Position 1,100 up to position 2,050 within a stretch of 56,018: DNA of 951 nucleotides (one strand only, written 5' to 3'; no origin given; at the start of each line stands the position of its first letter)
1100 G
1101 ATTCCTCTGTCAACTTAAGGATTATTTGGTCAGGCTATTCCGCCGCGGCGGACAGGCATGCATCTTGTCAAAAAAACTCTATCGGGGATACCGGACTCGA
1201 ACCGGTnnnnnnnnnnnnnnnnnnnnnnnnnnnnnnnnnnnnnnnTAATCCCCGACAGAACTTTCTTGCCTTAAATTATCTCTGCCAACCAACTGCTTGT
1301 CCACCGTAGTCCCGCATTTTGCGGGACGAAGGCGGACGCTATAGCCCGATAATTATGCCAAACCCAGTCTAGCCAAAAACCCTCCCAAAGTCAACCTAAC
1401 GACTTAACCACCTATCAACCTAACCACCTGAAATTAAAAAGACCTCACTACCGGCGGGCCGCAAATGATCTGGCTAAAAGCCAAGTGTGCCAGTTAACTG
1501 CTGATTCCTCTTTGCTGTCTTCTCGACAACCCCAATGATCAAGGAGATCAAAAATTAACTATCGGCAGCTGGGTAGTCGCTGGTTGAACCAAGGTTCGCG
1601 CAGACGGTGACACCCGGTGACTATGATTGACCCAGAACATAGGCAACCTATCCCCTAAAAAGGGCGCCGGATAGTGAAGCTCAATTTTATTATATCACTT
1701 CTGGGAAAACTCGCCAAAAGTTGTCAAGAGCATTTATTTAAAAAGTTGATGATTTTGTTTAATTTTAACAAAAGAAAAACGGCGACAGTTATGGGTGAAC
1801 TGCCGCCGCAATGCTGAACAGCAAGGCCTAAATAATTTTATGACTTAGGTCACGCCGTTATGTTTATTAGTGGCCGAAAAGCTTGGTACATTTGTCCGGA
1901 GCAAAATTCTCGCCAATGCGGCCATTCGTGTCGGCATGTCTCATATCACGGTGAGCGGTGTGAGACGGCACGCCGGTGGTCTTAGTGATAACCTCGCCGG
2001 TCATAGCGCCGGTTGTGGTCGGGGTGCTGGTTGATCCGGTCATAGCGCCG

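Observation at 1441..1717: Unassigned ~242-nt structured RNA with its own promoter, closing stem and U-tract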

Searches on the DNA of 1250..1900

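Call 4: search_rna_families(source=window, start=1250, end=1900, threshold=evalue, max_evalue=10, show_alignments=5)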
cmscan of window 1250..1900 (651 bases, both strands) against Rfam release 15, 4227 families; matches with E-value up to 10: 7.
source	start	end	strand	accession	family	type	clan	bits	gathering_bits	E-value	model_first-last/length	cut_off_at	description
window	1775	1820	-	RF04063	MIR2629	Gene; miRNA;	-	20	60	0.032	1-66/66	no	MIR2629 microRNA precursor family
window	1668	1789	+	RF02060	STnc410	Gene; sRNA;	-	19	50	0.1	1-158/158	no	Enterobacterial sRNA STnc410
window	1536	1584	+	RF01459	rliE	Gene; sRNA;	-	14.6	90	9.2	1-222/222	no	Listeria sRNA rliE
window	1709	1825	+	RF03005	lysM-TM7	Cis-reg;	-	14.4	61.5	7.7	1-138/138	no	lysM-TM7 RNA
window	1600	1644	+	RF00282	SNORD48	Gene; snRNA; snoRNA; CD-box;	-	12.6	36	5.6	1-63/63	no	Small nucleolar RNA SNORD48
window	1699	1828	-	RF00015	U4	Gene; snRNA; splicing;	CL00007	11.2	46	6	1-138/138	no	U4 spliceosomal RNA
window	1752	1776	+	RF02081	STnc550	Gene; sRNA;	-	9.7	48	8.1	162-186/388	no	Enterobacterial sRNA STnc550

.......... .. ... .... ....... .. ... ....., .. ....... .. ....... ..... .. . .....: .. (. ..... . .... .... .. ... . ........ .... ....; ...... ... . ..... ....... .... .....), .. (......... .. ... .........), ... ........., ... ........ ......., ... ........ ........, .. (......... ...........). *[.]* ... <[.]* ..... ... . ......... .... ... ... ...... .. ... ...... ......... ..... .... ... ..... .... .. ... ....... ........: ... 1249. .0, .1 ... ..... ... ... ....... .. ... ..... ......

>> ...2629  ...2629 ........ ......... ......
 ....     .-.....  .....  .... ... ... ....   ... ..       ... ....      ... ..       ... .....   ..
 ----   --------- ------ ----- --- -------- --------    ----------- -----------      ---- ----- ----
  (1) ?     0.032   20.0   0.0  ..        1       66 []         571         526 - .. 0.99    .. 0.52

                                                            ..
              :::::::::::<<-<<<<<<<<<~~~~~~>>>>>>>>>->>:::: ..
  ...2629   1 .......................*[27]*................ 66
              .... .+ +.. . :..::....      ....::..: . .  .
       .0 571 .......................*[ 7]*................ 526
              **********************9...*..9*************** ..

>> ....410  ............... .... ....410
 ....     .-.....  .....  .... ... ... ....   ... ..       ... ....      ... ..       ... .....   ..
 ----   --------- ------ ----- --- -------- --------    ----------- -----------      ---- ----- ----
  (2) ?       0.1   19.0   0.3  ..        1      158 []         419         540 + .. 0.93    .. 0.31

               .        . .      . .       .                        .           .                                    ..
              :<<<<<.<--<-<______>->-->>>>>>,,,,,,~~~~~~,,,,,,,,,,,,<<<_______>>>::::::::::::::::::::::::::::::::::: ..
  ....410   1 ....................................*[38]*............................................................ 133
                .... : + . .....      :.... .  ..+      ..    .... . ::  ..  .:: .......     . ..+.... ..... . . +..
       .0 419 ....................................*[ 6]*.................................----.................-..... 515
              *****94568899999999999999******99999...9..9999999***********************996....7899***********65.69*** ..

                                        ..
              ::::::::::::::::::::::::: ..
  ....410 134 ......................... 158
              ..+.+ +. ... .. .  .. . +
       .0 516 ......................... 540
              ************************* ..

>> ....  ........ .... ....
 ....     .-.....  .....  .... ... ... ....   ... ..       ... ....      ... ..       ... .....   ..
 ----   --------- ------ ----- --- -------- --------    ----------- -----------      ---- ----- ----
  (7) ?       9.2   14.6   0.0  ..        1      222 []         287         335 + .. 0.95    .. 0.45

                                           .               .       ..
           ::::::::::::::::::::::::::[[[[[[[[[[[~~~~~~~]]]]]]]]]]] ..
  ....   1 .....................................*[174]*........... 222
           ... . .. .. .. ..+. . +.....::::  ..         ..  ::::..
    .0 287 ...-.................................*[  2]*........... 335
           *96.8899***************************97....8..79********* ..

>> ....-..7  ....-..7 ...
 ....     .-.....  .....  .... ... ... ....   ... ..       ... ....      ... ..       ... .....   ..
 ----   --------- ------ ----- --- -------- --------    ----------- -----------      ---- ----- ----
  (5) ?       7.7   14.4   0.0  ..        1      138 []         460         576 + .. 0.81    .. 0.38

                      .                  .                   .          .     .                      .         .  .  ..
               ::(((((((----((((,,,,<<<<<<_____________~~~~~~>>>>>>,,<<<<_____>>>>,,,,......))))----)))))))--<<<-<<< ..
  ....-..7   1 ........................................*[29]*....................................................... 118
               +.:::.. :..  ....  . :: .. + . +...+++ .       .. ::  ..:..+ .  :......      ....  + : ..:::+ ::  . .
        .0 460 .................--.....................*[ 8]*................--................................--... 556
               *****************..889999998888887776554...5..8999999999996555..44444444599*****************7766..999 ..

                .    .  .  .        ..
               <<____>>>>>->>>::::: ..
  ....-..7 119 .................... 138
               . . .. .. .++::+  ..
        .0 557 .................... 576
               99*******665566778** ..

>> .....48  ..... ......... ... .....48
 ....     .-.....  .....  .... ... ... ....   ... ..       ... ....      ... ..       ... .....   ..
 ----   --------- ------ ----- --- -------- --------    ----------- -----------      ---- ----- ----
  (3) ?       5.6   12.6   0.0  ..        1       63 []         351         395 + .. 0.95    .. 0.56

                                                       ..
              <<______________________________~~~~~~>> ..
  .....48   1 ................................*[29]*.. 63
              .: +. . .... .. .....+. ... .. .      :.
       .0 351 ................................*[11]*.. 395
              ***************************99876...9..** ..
